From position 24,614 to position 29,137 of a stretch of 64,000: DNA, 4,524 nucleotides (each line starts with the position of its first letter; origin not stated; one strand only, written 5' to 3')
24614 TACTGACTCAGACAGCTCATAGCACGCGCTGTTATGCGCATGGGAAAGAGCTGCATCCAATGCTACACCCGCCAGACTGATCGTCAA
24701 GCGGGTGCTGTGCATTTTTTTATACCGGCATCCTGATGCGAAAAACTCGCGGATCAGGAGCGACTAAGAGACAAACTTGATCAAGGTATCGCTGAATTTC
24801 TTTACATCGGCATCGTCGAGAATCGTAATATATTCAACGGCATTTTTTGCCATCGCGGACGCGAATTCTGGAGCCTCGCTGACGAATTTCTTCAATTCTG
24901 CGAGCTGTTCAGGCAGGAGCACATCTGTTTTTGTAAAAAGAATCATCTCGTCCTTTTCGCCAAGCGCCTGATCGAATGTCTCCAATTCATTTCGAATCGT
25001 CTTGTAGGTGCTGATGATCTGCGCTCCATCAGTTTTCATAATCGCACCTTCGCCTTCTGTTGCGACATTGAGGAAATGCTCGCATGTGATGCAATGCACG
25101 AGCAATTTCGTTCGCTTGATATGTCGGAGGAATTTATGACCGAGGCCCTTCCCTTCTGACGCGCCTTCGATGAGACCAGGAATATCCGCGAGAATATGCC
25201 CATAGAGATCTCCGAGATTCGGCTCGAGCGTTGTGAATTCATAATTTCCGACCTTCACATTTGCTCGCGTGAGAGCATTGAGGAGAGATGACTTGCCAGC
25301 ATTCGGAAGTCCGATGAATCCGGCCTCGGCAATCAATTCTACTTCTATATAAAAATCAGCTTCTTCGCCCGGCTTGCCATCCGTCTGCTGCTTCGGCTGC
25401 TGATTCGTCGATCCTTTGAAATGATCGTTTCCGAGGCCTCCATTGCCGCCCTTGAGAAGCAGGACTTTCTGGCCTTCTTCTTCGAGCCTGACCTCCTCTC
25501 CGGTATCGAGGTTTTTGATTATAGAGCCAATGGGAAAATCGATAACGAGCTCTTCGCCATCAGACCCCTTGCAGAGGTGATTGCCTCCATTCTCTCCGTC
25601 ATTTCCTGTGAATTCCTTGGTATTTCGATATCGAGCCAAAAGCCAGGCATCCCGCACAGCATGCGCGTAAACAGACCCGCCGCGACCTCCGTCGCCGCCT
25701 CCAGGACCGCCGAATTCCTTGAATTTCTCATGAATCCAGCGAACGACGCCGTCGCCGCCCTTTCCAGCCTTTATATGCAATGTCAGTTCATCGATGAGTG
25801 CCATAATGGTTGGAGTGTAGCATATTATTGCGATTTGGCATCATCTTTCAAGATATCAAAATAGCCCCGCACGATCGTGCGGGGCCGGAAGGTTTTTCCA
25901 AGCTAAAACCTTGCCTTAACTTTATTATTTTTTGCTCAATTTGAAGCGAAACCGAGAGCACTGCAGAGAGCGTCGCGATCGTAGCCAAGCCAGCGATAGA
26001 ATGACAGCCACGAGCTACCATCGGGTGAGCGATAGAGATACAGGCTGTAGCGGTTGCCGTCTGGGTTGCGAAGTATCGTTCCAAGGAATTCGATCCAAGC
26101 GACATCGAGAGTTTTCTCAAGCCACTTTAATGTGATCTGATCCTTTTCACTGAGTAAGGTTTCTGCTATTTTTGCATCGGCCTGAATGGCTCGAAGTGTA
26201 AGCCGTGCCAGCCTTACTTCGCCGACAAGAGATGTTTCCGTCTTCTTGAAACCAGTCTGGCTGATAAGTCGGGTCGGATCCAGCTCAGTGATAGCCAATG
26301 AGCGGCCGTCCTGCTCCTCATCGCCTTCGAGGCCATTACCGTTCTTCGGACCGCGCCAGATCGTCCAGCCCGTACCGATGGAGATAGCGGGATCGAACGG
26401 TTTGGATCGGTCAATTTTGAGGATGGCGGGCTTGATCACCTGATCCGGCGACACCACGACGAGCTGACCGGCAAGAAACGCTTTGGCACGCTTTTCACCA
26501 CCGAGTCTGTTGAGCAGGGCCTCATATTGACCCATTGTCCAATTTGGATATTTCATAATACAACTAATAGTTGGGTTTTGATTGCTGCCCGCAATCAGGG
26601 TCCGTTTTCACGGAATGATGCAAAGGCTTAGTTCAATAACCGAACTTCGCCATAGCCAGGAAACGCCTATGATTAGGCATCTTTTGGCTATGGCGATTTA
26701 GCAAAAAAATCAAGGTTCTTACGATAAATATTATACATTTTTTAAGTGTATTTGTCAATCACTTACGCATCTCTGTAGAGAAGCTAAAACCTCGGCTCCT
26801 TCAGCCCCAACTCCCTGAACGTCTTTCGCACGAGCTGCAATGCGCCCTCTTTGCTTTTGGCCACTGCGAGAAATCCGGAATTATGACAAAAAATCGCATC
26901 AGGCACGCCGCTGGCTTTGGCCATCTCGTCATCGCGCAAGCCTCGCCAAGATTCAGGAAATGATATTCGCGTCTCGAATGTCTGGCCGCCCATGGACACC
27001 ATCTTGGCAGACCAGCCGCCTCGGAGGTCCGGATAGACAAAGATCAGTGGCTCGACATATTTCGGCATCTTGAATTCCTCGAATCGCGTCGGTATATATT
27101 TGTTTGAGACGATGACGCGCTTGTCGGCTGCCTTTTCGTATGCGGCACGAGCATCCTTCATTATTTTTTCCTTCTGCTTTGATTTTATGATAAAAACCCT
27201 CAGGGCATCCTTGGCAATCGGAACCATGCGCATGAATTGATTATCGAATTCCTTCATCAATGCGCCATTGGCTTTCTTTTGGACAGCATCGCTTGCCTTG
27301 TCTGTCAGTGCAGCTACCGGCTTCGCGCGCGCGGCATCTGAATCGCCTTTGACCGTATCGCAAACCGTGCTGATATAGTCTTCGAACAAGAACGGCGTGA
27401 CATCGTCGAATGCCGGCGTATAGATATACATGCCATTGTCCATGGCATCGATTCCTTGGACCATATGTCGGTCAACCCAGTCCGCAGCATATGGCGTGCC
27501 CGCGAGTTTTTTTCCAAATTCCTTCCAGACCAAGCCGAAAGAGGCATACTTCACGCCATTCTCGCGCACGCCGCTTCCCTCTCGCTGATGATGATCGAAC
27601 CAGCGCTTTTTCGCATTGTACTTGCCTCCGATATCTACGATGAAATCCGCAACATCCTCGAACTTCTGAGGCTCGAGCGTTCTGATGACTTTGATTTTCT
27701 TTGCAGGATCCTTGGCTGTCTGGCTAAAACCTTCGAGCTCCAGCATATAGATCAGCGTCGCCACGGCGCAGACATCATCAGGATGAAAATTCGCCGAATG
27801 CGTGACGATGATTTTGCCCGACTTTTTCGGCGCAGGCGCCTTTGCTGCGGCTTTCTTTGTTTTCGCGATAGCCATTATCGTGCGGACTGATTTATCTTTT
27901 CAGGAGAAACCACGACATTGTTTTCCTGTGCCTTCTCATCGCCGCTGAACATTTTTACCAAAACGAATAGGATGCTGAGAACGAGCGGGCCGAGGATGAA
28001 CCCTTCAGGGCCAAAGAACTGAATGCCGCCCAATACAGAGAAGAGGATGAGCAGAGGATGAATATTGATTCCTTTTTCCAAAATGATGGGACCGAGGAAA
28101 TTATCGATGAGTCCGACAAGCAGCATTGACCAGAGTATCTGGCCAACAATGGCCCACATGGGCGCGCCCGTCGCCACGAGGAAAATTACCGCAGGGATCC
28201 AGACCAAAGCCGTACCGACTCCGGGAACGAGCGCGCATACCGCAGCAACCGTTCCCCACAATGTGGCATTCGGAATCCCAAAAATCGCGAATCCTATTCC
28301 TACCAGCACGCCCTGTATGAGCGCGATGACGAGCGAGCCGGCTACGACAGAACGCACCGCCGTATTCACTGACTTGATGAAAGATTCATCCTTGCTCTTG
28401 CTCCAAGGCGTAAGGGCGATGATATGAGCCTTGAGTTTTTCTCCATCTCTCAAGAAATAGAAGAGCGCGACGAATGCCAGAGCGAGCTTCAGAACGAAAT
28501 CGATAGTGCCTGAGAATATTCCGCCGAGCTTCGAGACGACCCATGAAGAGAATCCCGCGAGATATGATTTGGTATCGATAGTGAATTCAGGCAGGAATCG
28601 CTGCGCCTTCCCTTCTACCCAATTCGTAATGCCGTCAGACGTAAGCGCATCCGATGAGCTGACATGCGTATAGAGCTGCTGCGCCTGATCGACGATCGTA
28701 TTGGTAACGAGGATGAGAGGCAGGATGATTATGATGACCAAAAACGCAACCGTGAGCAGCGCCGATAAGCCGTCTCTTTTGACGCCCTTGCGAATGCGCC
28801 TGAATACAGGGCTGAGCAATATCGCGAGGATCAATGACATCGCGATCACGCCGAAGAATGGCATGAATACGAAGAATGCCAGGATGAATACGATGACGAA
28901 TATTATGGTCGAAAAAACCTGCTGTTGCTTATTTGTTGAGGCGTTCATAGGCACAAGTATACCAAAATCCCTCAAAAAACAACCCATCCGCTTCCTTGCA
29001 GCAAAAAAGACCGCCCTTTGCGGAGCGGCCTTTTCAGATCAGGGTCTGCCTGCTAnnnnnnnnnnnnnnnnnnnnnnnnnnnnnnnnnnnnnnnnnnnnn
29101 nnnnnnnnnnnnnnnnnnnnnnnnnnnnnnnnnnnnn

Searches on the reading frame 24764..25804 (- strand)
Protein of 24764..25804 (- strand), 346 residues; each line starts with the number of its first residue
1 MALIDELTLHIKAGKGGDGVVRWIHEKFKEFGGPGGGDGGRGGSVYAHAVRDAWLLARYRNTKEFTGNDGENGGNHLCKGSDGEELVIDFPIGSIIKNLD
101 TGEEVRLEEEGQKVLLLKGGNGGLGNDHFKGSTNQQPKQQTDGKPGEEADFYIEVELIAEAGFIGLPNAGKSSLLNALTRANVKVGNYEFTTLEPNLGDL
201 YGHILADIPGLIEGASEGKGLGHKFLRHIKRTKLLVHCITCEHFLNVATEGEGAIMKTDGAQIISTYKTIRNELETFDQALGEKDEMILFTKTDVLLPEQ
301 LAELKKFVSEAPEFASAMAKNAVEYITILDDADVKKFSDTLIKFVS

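Call 18: search_protein_families(library=pfam, proteins=[window:24764-25804:-], max_evalue=0.001)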
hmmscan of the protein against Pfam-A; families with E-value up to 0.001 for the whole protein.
window:24764-25804:- (346 aa): 3 families
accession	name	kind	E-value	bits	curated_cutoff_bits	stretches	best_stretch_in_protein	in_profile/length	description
PF01018.28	GTP1_OBG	-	2.9e-44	150.8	27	1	4-156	1-154/155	GTP1/OBG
PF01926.29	MMR_HSR1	-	2.4e-22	79.6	21.9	1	161-243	2-87/113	50S ribosome-binding GTPase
PF02421.24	FeoB_N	-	1.2e-08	35.1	27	1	163-211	5-57/156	Ferrous iron transport protein B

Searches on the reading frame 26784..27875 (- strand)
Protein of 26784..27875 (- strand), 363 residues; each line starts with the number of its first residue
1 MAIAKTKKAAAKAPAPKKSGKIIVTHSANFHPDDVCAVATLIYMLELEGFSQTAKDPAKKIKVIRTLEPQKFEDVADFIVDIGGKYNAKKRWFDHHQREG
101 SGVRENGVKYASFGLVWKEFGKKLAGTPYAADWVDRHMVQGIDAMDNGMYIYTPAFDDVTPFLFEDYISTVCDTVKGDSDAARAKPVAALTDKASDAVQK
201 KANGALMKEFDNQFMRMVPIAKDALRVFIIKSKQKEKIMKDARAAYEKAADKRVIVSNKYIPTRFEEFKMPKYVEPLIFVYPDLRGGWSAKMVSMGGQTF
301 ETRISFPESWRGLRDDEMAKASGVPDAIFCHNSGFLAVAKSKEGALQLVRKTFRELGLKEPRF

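Call 18: search_protein_families(library=pfam, proteins=[window:26784-27875:-], max_evalue=0.001)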
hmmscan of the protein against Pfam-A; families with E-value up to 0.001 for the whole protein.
window:26784-27875:- (363 aa): 1 family
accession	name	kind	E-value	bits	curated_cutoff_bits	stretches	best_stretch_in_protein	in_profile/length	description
PF03690.18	MYG1_exonuc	-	4.6e-53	181.3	22.1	1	23-352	2-317/318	Uncharacterised protein family (UPF0160)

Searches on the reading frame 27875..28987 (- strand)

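Call 18: search_protein_families(library=pfam, proteins=[window:27875-28987:-], max_evalue=0.001)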
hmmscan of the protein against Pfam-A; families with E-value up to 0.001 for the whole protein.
window:27875-28987:- (370 aa): 1 family
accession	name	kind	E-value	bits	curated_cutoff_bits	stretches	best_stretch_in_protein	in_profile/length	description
PF01594.21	AI-2E_transport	-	1.9e-55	188.8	34.3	1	28-345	4-324/327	AI-2E family transporter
